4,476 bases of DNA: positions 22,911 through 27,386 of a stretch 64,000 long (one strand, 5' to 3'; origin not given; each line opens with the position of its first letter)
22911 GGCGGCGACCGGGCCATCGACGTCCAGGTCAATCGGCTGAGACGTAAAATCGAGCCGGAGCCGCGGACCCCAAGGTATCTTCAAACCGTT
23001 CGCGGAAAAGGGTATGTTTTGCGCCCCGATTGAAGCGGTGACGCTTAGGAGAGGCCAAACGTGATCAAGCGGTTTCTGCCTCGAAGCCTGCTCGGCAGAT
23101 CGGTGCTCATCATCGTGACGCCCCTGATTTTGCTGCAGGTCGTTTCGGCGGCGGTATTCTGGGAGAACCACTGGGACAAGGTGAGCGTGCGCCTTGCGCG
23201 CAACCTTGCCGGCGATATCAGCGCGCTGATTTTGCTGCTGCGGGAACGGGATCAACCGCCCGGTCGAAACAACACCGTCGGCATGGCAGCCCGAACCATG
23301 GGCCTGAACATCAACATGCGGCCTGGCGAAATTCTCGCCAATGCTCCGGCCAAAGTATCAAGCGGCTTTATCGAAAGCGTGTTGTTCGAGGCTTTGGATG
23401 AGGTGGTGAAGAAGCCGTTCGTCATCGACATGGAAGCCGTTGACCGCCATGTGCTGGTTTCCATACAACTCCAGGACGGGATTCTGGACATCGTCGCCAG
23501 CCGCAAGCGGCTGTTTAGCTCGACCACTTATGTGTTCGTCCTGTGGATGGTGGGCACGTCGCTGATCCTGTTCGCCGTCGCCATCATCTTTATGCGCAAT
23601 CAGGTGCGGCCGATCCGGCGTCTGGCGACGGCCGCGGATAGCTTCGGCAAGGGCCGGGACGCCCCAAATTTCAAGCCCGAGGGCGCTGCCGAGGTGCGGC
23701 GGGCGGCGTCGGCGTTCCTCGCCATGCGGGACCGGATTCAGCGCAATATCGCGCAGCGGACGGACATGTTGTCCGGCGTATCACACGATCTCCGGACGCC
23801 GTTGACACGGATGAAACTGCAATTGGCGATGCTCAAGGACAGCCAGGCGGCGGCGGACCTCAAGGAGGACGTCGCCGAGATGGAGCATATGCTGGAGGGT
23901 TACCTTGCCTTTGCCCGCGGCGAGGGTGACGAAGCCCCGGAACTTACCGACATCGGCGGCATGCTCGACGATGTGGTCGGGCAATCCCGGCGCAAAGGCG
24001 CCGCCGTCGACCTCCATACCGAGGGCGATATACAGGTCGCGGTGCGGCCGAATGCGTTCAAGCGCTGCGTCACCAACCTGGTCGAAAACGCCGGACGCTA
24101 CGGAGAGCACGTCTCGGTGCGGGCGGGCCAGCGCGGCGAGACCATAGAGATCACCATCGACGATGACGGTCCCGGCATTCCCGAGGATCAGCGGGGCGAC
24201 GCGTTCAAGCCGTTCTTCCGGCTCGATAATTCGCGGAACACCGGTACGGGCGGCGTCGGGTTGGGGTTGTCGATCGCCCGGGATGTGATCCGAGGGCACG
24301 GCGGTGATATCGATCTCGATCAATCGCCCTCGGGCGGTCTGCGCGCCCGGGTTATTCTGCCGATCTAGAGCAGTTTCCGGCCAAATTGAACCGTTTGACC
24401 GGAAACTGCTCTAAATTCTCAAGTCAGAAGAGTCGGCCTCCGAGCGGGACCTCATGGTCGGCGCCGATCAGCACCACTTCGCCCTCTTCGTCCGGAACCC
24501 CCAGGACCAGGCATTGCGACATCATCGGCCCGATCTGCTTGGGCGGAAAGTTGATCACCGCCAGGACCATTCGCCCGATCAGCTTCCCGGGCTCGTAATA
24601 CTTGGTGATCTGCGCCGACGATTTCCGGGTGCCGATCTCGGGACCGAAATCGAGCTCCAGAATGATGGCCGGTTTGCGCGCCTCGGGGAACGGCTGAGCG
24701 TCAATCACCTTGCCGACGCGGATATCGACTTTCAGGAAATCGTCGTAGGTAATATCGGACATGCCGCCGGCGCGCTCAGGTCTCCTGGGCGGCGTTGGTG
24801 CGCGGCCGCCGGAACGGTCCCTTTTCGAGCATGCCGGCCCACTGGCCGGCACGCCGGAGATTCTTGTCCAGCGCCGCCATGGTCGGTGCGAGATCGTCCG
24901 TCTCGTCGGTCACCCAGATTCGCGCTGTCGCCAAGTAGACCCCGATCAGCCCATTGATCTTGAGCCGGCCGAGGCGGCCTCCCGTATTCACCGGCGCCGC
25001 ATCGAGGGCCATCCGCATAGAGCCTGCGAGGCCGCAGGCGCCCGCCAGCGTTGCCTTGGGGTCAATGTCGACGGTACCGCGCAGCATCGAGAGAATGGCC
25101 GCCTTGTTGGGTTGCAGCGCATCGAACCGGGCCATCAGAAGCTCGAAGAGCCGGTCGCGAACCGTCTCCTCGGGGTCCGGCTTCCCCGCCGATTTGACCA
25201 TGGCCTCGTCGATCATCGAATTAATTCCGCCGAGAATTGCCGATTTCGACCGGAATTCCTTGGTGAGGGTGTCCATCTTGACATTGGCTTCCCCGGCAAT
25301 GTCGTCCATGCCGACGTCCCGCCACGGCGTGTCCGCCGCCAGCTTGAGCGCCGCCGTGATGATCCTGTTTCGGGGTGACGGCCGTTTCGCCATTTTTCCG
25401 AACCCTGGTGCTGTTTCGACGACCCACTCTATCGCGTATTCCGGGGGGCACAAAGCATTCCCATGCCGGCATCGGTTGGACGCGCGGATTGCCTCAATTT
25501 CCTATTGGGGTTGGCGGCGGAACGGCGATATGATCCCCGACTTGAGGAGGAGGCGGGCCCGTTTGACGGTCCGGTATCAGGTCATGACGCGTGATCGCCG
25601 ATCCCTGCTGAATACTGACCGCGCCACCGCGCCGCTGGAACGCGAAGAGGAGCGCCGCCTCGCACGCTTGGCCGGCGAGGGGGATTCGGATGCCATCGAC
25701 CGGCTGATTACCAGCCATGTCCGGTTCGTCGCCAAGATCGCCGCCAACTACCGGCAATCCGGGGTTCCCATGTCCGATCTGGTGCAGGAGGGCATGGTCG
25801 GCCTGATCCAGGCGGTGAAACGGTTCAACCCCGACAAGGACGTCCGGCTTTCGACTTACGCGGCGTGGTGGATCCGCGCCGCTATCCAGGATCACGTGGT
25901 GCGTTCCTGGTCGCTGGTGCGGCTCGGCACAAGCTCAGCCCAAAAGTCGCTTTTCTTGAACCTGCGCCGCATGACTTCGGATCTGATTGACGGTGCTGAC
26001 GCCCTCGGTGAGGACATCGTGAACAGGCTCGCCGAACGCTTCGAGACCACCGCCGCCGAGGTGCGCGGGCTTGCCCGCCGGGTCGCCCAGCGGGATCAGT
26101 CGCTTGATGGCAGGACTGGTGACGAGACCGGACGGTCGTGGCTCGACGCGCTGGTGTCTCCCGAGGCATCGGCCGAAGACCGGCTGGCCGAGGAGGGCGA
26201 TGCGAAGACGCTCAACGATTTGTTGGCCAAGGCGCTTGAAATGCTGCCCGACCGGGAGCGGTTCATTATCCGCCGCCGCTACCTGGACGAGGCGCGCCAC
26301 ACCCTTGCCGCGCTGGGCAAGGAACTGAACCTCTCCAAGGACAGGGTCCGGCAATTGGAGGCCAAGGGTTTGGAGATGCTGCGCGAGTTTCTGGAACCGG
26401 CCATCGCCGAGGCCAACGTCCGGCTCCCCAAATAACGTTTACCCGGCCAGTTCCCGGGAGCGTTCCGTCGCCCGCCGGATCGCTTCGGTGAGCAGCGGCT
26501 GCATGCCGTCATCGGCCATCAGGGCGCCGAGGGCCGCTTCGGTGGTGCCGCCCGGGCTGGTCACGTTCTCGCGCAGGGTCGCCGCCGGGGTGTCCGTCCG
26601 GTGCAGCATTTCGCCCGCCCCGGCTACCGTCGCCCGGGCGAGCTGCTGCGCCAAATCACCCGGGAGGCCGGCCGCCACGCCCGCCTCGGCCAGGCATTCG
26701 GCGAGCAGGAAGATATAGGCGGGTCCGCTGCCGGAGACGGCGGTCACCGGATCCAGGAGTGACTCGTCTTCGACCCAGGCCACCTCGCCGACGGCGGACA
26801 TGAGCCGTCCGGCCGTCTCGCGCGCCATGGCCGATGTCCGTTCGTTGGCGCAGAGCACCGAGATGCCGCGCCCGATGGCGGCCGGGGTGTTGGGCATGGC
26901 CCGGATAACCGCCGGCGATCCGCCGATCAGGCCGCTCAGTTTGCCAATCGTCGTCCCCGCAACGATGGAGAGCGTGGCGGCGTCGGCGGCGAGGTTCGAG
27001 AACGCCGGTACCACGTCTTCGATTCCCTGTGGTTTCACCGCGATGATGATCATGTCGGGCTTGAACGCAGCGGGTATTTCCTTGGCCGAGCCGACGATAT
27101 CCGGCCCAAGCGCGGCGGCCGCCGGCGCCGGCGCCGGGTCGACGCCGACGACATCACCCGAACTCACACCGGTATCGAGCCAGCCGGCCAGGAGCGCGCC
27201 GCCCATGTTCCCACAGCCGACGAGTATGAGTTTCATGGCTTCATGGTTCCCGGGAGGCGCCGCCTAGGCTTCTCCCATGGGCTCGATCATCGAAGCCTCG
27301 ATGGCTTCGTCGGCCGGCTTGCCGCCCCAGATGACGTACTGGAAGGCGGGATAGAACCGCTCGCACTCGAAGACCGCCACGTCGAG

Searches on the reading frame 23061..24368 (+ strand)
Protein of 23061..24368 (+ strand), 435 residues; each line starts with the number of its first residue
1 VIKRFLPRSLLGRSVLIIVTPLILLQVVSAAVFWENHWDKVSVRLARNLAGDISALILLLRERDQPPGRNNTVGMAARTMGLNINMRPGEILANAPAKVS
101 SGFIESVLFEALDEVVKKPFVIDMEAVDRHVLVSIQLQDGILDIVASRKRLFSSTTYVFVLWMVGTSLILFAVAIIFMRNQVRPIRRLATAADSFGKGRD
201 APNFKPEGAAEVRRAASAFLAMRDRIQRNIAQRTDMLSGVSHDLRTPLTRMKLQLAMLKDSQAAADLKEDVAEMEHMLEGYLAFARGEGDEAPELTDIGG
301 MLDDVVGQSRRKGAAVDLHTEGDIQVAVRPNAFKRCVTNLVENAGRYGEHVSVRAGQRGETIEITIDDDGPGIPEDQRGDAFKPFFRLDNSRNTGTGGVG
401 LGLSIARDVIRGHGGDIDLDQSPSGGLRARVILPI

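Call 40: search_protein_families(library=pfam, proteins=[window:23061-24368:+], max_evalue=0.0001)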
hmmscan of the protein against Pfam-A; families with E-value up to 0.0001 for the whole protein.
window:23061-24368:+ (435 aa): 3 families
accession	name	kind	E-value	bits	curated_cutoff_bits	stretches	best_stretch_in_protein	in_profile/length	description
PF02518.31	HATPase_c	-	6.2e-23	81.8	26.4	1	331-434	4-108/111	Histidine kinase-, DNA gyrase B-, and HSP90-like ATPase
PF00512.31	HisKA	-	6e-10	39.5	26.9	1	232-288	1-64/66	His Kinase A (phospho-acceptor) domain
PF00672.30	HAMP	-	9.5e-09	35.9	25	1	177-227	2-52/53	HAMP domain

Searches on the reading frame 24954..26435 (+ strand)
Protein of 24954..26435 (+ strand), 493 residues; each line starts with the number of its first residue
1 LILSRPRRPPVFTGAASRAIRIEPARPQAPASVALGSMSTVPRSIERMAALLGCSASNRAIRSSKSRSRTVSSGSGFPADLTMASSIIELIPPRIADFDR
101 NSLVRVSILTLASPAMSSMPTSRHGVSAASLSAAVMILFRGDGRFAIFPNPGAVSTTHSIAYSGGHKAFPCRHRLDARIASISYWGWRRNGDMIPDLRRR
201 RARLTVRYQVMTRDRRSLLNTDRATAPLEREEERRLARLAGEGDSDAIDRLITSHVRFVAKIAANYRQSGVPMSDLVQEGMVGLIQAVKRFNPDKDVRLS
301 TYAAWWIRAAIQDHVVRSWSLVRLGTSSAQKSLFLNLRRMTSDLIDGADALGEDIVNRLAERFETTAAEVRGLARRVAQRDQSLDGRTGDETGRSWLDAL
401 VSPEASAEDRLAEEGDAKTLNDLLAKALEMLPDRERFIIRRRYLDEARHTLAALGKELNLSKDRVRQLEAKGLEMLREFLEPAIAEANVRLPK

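Call 41: search_protein_families(library=pfam, proteins=[window:24954-26435:+], max_evalue=0.0001)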
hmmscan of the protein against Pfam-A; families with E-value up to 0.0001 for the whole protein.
window:24954-26435:+ (493 aa): 2 families
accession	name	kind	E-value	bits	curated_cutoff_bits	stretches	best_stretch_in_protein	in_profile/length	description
PF04542.20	Sigma70_r2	-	5.5e-20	71.4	24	1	251-319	1-69/71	Sigma-70 region 2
PF04545.22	Sigma70_r4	-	8.9e-12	44.8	24.1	1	427-478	1-50/50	Sigma-70, region 4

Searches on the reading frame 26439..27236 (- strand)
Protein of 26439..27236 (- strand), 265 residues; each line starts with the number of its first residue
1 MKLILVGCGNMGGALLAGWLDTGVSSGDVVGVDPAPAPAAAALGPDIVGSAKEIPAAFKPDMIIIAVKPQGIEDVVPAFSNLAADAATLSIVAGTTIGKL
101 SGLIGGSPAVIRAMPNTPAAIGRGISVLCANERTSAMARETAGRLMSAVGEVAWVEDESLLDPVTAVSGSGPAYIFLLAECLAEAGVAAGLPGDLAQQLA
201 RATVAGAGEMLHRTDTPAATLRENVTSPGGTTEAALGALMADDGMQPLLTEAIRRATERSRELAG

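Call 41: search_protein_families(library=pfam, proteins=[window:26439-27236:-], max_evalue=0.0001)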
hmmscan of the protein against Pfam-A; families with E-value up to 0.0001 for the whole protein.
window:26439-27236:- (265 aa): 2 families
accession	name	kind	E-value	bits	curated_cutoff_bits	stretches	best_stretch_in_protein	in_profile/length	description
PF14748.11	P5CR_dimer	-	1.8e-33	115.4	25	1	158-263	1-105/105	Pyrroline-5-carboxylate reductase dimerisation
PF03807.23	F420_oxidored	-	5.4e-10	40.2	21.6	1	5-94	4-94/94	NADP oxidoreductase coenzyme F420-dependent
